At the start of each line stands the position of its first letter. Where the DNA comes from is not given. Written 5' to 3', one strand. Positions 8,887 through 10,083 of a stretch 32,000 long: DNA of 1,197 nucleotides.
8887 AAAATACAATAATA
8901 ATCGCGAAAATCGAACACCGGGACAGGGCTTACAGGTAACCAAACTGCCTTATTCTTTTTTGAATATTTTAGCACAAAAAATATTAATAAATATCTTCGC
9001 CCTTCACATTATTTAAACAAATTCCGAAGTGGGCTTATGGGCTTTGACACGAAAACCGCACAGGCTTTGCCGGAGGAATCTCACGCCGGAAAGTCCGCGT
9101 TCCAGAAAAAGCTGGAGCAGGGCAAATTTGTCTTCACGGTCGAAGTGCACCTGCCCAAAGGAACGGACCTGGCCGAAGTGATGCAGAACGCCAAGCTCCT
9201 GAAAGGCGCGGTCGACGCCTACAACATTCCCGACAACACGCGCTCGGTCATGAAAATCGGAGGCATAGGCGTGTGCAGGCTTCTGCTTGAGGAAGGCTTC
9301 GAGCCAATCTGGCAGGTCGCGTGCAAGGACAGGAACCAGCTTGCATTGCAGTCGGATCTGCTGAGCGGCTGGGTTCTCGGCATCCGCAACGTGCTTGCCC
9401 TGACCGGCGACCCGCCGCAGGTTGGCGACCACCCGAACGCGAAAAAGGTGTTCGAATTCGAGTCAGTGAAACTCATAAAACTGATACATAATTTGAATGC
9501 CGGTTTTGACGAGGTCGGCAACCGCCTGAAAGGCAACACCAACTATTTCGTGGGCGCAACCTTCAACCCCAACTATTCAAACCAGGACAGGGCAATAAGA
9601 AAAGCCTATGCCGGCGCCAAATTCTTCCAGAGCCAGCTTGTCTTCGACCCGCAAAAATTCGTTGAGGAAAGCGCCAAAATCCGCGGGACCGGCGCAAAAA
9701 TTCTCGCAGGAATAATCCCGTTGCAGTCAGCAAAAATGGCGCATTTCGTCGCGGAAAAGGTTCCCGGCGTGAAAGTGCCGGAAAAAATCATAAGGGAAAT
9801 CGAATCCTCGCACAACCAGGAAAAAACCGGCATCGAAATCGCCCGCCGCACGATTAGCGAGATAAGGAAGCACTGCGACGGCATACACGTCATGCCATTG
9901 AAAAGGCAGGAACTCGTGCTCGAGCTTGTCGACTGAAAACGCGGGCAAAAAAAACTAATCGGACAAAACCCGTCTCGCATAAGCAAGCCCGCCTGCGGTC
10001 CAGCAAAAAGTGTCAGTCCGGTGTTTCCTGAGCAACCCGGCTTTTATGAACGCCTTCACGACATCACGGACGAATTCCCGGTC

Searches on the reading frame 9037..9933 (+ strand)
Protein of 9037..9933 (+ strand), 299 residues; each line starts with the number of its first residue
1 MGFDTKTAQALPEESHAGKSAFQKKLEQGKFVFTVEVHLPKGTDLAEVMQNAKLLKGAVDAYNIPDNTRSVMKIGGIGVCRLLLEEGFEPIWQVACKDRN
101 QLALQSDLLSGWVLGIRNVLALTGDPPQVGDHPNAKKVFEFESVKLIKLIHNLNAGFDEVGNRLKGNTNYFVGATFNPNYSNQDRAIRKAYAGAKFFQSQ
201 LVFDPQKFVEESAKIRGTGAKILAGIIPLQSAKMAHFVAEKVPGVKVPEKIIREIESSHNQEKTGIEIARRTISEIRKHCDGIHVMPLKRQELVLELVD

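Call 88: search_protein_families(library=pfam, proteins=[window:9037-9933:+], max_evalue=0.001)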
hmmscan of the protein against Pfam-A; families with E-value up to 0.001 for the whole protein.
window:9037-9933:+ (299 aa): 1 family
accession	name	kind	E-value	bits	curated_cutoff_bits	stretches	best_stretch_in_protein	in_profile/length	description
PF02219.23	MTHFR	-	7.5e-34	117.8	24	1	22-298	2-283/287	Methylenetetrahydrofolate reductase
